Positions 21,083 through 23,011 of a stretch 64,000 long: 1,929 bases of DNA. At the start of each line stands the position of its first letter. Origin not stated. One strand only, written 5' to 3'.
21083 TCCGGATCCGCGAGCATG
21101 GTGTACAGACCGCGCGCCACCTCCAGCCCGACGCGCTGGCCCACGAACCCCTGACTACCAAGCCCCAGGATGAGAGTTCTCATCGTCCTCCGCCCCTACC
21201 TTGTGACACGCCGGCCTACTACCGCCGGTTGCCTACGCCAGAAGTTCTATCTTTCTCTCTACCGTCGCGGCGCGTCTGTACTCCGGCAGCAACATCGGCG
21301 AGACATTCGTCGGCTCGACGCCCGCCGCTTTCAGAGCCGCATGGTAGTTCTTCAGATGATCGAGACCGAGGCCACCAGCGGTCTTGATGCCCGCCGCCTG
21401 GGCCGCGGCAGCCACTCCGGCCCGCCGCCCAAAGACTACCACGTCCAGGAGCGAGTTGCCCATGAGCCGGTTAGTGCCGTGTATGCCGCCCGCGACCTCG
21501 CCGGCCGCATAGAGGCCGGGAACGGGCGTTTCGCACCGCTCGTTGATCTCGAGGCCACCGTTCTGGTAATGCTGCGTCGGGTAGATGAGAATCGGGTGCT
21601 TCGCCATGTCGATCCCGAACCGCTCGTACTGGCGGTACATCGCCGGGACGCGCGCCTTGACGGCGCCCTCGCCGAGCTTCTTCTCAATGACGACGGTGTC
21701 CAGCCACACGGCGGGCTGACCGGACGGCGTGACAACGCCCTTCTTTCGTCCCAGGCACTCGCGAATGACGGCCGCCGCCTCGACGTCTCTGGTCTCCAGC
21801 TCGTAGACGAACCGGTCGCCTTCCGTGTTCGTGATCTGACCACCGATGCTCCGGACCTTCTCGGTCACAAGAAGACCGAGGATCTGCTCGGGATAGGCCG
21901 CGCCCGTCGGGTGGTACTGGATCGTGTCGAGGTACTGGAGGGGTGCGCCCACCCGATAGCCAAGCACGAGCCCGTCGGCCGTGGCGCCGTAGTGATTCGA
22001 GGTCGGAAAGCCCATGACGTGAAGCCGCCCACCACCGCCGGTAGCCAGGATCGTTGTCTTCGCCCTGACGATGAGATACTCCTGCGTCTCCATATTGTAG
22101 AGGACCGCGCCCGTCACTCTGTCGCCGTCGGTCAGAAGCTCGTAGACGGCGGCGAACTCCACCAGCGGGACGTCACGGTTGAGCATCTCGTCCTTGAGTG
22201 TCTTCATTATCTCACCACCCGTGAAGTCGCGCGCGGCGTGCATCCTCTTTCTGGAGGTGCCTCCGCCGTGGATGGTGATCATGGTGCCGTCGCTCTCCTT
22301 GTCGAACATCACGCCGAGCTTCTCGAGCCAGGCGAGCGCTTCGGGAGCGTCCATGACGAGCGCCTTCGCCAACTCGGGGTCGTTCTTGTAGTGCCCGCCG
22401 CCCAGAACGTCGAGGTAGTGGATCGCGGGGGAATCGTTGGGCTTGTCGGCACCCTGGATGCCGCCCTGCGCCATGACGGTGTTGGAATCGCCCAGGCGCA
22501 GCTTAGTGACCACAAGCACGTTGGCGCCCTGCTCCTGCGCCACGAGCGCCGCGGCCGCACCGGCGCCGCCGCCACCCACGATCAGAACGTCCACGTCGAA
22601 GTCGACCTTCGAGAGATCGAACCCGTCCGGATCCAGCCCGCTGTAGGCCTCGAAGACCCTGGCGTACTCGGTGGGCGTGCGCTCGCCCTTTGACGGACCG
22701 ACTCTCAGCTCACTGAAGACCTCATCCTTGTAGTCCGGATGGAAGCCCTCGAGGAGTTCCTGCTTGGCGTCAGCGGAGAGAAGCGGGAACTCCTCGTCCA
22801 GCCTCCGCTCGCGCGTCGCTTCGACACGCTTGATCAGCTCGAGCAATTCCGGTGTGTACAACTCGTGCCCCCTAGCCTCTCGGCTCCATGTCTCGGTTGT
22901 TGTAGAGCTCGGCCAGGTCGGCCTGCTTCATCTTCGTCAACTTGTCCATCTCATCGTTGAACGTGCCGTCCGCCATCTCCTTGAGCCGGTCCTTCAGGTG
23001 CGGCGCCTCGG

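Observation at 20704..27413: Compact HdrC-HdrB-HdrA-MvhD + soluble SdhB/SdhA-like + HybD-like operon: candidate flavin-based bifurcating fumarate reductase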

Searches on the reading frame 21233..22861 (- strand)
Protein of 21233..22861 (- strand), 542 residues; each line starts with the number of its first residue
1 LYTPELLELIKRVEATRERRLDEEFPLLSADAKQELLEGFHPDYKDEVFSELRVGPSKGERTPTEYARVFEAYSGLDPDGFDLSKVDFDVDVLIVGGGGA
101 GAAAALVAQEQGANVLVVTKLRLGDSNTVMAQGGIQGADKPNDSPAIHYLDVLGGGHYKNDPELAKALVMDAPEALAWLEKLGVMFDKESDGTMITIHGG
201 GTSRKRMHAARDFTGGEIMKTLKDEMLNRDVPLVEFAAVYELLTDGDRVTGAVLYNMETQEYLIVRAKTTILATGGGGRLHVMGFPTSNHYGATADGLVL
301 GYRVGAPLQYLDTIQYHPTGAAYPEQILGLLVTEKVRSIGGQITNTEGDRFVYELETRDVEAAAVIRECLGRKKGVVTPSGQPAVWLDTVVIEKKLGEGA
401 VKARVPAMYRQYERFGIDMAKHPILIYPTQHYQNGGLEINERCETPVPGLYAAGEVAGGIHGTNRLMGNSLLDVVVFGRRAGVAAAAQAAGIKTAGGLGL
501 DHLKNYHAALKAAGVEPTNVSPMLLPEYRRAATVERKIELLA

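Call 3: search_protein_families(library=pfam, proteins=[window:21233-22861:-])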
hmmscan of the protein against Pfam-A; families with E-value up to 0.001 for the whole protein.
window:21233-22861:- (542 aa): 6 families
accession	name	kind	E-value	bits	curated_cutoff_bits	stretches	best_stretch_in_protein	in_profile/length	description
PF00890.30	FAD_binding_2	-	5.8e-81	273.2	20.4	1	91-471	1-414/414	FAD binding domain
PF01266.30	DAO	-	3.7e-09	37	27.9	1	91-230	1-122/353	FAD dependent oxidoreductase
PF07992.20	Pyr_redox_2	-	8.9e-09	35.6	26.1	0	91-128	2-34/291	Pyridine nucleotide-disulphide oxidoreductase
PF03486.20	HI0933_like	-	1.6e-06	28.2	50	1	91-456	2-219/244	HI0933-like protein Rossmann domain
PF12831.13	FAD_oxidored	-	4.2e-06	26.8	27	1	91-120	1-30/416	FAD dependent oxidoreductase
PF01494.25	FAD_binding_3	-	0.00051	19.8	22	1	89-122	1-34/349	FAD binding domain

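Call 4: search_protein_families(library=ncbifam, proteins=[window:21233-22861:-])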
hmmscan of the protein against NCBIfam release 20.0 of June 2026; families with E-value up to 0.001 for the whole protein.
window:21233-22861:- (542 aa): 55 families (the best 25 are shown)
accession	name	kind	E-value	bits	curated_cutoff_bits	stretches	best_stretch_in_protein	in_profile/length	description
NF004900.0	PRK06263.1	equivalog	9.9e-103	344.6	718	1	88-490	6-405/546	fumarate reductase (CoM/CoB) subunit TfrA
NF005866.0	PRK07803.1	equivalog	1.1e-86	291.5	819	2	89-354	8-286/631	fumarate reductase/succinate dehydrogenase flavoprotein subunit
TIGR01812.1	sdhA_frdA_Gneg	subfamily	3.3e-86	290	567.3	1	91-490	1-405/568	succinate dehydrogenase or fumarate reductase, flavoprotein subunit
TIGR00551.1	nadB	equivalog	1.2e-85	288.1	452.75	1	90-489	3-389/489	L-aspartate oxidase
NF005867.0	PRK07804.1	equivalog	1.6e-78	264.3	639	1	89-492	18-420/548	L-aspartate oxidase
NF005636.0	PRK07395.1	subfamily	8.7e-73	245.4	723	1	87-481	10-398/560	L-aspartate oxidase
TIGR01816.1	sdhA_forward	equivalog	3.9e-71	239.9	727.35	1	90-489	3-415/584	succinate dehydrogenase flavoprotein subunit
NF004724.0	PRK06069.1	subfamily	2.6e-69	233.9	826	1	89-491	5-416/577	succinate dehydrogenase/fumarate reductase flavoprotein subunit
NF004820.0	PRK06175.1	equivalog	1.2e-68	231.9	472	1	89-485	4-383/433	L-aspartate oxidase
NF005978.0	PRK08071.1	equivalog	2.9e-68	230.6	621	1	91-488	5-387/514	L-aspartate oxidase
NF004613.0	PRK05945.1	equivalog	3.3e-67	227.4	824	1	89-488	3-412/575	succinate dehydrogenase/fumarate reductase flavoprotein subunit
NF005701.0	PRK07512.1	equivalog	4.5e-67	226.5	528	1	89-491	9-399/516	L-aspartate oxidase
NF006567.0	PRK09077.1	equivalog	1.5e-65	221.5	629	1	87-489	6-409/537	L-aspartate oxidase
NF006686.0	PRK09231.1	equivalog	8.4e-65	219.4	854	1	88-494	4-420/598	fumarate reductase (quinol) flavoprotein subunit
TIGR01176.1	fum_red_Fp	equivalog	4.8e-63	213.7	932.7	1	89-494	3-418/580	fumarate reductase (quinol) flavoprotein subunit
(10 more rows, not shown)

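Call 7: search_solved_structures(query=window:21233-22861:-, show_alignments=2)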
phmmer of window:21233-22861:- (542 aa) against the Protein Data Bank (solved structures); distinct sequences matched with E-value up to 0.001: 57.
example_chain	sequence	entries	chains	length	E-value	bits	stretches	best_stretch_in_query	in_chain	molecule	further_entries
7d6v_A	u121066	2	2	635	1.6e-66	228.2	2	89-354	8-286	Succinate dehydrogenase subunit A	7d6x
6lum_A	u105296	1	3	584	4e-56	194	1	90-489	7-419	Succinate dehydrogenase subunit A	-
2b76_A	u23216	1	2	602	2.4e-52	181.5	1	88-491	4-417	Fumarate reductase flavoprotein subunit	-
3p4p_A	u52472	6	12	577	5.5e-52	180.3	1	88-491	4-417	Fumarate reductase flavoprotein subunit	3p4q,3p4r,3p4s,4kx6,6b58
1kf6_A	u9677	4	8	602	6.5e-52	180.1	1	88-491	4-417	FUMARATE REDUCTASE FLAVOPROTEIN | Fumarate reductase flavoprotein subunit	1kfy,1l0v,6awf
5vpn_A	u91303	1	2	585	1.5e-51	178.9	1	88-491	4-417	Fumarate reductase flavoprotein subunit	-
3cir_A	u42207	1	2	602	2.8e-51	177.9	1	88-491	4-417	Fumarate reductase flavoprotein subunit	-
1nek_A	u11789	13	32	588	6.6e-51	176.7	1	90-485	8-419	Succinate dehydrogenase flavoprotein subunit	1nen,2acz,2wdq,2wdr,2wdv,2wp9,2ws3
6vax_A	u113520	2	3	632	3.3e-49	171.1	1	85-484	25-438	Succinate dehydrogenase [ubiquinone] flavoprotein subunit, mitochondrial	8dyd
8gs8_A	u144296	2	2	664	3.8e-49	170.9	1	85-484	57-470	Succinate dehydrogenase [ubiquinone] flavoprotein subunit, mitochondrial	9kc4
8dye_A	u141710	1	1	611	4.6e-49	170.6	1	86-484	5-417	Succinate dehydrogenase [ubiquinone] flavoprotein subunit, mitochondrial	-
1zoy_A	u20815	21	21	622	5e-49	170.5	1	85-487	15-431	FAD-binding protein | Succinate dehydrogenase [ubiquinone] flavoprotein subunit, mitochondrial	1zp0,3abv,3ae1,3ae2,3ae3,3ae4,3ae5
4ytp_A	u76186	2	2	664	5.8e-49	170.3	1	85-487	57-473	Succinate dehydrogenase [ubiquinone] flavoprotein subunit, mitochondrial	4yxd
1yq3_A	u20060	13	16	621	1e-48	169.5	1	85-486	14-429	Succinate dehydrogenase flavoprotein subunit | Succinate dehydrogenase [ubiquinone] flavoprotein subunit, mitochondrial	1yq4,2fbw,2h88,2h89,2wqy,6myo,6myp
9lig_A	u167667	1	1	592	1.2e-47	165.9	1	86-483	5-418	Succinate dehydrogenase [ubiquinone] flavoprotein subunit, mitochondrial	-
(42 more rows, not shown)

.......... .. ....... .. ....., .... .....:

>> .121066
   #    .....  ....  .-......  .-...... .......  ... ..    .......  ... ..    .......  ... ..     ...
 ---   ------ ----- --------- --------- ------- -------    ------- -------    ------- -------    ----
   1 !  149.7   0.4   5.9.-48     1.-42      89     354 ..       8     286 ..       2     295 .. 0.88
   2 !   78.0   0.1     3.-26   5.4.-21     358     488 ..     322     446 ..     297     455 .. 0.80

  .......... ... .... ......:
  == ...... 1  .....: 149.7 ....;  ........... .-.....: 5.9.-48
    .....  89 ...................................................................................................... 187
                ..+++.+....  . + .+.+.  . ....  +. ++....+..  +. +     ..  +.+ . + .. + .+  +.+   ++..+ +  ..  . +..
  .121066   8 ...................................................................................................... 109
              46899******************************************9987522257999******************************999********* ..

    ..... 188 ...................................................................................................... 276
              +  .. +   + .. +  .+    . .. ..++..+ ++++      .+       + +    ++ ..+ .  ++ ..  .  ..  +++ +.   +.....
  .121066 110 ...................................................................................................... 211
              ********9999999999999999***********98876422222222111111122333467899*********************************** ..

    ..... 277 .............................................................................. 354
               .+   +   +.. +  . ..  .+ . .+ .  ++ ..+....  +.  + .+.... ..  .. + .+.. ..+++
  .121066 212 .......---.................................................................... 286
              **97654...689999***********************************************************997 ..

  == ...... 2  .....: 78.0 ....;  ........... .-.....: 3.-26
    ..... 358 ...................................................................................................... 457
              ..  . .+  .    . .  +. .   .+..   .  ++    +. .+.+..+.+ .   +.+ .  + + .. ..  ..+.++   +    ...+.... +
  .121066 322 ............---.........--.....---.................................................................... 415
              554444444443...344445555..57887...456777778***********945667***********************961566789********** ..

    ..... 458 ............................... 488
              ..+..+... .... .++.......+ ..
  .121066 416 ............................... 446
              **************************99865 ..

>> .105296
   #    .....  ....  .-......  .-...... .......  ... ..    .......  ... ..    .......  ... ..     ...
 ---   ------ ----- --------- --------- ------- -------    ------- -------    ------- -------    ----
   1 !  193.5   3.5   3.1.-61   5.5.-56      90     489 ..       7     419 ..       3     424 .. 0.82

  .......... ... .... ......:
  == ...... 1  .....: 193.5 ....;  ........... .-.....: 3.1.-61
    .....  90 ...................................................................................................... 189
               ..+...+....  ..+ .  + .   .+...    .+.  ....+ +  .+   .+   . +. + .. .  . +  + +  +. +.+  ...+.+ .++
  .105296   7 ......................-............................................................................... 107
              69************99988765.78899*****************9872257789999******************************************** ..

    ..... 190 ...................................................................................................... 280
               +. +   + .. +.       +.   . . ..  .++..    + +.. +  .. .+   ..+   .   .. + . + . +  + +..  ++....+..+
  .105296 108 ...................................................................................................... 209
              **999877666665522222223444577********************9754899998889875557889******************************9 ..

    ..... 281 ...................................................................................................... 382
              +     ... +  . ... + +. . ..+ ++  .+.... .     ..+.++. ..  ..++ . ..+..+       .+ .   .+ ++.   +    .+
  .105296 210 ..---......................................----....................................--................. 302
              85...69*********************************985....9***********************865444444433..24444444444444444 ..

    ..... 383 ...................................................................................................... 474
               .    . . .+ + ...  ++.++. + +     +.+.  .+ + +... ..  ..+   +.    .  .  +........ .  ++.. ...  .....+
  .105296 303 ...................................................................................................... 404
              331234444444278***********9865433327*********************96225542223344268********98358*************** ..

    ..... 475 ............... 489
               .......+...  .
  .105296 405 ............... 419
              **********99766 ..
